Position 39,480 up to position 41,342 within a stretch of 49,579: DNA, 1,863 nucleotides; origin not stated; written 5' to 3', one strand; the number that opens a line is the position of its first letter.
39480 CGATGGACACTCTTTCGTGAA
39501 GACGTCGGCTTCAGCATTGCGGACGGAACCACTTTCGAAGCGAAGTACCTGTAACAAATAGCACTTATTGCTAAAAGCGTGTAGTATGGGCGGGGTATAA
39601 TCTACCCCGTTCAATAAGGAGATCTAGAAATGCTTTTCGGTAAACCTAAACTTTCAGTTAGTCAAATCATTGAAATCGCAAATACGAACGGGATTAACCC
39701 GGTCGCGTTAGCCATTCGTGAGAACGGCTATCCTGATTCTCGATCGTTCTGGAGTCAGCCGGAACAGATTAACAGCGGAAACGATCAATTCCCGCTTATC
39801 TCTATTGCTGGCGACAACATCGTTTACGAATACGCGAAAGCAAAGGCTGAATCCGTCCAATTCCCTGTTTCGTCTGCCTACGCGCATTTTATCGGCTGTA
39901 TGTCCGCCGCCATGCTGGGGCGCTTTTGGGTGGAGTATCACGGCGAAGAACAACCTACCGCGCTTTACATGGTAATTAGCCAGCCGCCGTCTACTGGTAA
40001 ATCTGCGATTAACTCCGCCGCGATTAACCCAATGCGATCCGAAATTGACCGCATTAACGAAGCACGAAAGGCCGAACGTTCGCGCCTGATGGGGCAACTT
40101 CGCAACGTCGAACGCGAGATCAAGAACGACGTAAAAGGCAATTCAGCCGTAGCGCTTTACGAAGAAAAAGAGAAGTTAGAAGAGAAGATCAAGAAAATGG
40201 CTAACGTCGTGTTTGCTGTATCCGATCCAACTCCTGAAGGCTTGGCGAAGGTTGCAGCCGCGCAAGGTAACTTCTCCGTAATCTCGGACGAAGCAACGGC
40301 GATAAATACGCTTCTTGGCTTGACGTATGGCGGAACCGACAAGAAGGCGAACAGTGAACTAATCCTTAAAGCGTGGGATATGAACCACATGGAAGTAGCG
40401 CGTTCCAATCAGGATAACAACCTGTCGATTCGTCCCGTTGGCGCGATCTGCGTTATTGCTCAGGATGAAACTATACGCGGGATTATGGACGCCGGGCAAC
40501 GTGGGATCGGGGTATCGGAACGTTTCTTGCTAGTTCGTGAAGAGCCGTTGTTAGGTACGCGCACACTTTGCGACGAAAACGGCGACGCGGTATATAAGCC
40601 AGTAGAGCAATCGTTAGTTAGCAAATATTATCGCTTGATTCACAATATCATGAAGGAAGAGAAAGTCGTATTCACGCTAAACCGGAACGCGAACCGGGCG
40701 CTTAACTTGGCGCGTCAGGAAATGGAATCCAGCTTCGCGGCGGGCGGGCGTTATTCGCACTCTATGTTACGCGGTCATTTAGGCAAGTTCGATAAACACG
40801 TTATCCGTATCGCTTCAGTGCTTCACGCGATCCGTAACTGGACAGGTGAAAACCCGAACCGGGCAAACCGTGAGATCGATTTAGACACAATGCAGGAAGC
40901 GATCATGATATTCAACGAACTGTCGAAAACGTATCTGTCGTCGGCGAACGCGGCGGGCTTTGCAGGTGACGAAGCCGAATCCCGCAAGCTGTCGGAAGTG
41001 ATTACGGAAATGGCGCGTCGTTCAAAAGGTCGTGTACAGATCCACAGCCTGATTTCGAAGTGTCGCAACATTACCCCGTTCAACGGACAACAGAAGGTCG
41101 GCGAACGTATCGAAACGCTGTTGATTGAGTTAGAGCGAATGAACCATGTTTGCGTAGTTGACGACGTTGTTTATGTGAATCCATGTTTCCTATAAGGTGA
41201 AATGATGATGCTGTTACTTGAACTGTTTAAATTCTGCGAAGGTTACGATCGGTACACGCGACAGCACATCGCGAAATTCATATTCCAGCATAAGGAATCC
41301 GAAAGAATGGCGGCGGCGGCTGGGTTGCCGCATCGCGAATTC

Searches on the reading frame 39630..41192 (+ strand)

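Call 70: search_protein_families(library=pfam, proteins=[window:39630-41192:+], max_evalue=0.001)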
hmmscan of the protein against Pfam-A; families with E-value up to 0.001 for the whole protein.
window:39630-41192:+ (521 aa): 1 family
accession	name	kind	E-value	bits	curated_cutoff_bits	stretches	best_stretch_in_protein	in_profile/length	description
PF13148.11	DUF3987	-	3.1e-44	152.1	27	1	78-429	2-352/364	Protein of unknown function (DUF3987)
